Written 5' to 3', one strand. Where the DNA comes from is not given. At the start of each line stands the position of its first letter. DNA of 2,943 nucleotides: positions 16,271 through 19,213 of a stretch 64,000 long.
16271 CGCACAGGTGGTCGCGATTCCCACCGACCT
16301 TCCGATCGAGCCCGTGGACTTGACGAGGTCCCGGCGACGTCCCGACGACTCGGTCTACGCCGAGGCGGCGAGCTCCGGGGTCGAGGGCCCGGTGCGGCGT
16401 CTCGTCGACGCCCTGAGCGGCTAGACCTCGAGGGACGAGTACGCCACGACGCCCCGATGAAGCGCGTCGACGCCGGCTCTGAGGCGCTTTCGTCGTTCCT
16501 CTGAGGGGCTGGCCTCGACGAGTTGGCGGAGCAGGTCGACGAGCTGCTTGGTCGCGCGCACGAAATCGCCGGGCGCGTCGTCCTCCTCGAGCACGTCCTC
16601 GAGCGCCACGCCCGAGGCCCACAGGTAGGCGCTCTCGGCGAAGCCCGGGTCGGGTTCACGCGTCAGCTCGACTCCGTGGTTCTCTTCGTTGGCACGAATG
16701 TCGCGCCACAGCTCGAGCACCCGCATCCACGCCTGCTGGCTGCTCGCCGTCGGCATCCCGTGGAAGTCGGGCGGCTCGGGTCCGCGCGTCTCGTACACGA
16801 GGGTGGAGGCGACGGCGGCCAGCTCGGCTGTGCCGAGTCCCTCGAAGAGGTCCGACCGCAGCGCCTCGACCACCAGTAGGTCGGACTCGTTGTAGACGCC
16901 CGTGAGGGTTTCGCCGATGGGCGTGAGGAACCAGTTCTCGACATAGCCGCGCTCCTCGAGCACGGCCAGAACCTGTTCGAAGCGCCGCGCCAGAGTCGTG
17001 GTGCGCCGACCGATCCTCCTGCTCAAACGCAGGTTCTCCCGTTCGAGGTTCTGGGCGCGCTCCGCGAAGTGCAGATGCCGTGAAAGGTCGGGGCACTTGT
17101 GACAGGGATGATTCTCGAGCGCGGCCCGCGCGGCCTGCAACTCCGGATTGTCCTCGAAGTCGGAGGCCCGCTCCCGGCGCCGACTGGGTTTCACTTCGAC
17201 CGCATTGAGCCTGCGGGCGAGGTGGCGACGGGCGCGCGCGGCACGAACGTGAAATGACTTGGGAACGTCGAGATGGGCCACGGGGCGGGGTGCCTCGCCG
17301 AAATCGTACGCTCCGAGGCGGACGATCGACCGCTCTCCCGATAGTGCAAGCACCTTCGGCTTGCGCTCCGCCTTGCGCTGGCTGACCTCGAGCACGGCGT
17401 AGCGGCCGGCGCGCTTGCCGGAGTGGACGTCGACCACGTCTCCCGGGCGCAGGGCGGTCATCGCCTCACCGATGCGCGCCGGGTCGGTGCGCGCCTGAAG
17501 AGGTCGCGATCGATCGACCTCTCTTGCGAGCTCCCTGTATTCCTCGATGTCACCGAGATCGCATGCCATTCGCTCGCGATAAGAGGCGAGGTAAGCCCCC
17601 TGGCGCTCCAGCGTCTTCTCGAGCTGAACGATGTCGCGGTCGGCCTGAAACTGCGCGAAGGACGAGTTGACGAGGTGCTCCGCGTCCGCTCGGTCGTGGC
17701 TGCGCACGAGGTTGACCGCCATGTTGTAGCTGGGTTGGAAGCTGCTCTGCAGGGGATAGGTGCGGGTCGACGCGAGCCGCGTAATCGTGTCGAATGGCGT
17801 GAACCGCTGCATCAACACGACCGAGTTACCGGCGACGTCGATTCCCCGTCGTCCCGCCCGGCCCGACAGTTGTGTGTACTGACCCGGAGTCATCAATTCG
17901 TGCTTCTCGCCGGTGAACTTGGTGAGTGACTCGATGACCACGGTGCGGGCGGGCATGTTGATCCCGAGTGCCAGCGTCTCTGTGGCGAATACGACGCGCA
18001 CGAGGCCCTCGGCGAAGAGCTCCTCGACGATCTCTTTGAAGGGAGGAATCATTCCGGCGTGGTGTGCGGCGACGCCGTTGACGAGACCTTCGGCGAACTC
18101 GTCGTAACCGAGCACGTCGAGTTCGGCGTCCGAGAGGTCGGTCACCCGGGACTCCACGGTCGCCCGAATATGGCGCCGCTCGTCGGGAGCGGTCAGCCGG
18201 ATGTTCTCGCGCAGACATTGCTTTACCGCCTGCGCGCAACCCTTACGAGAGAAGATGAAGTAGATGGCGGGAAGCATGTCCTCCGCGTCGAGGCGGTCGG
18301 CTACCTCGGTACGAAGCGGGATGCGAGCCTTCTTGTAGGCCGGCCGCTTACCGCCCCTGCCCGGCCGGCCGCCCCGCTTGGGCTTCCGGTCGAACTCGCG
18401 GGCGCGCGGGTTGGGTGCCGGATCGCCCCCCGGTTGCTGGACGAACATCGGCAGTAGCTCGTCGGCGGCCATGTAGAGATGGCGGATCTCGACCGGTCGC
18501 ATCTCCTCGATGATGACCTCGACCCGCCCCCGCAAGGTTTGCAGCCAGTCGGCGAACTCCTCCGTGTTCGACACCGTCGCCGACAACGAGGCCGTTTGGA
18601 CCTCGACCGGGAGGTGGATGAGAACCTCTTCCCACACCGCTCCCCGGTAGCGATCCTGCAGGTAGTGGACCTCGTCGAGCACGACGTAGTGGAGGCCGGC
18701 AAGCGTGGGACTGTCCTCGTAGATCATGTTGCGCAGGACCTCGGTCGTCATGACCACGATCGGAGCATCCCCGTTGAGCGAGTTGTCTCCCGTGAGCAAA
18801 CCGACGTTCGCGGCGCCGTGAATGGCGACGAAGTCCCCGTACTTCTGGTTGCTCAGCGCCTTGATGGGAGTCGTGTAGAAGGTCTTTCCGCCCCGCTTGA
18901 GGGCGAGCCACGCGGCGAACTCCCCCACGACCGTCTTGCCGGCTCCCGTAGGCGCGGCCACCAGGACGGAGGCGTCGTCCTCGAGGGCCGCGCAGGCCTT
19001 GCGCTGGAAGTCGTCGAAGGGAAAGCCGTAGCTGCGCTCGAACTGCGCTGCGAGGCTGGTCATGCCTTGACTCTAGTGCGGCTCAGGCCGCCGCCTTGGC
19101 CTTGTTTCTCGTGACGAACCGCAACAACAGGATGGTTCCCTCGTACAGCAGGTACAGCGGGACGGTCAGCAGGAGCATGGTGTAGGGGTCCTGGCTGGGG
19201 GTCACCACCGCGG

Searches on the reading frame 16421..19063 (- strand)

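Call 59: search_protein_families(library=pfam, proteins=[window:16421-19063:-], max_evalue=0.00001)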
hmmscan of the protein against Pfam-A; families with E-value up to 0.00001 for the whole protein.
window:16421-19063:- (880 aa): 5 families
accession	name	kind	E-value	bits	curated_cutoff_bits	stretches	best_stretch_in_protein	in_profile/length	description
PF08148.17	DSHCT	-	6.2e-29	101.4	22.7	1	713-875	4-171/172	DSHCT (NUC185) domain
PF00270.35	DEAD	-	6.4e-26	91.5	26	1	19-169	3-166/167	DEAD/DEAH box helicase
PF04851.21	ResIII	-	7.5e-11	42.6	22.5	1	19-163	7-161/164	Type III restriction enzyme, res subunit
PF00271.37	Helicase_C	-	7.2e-08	33.1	23.5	1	330-407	41-110/110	Helicase conserved C-terminal domain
PF22527.2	DEXQc_Suv3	-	6.3e-06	26.2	27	0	36-152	19-122/154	DEXQ-box helicase domain of Suv3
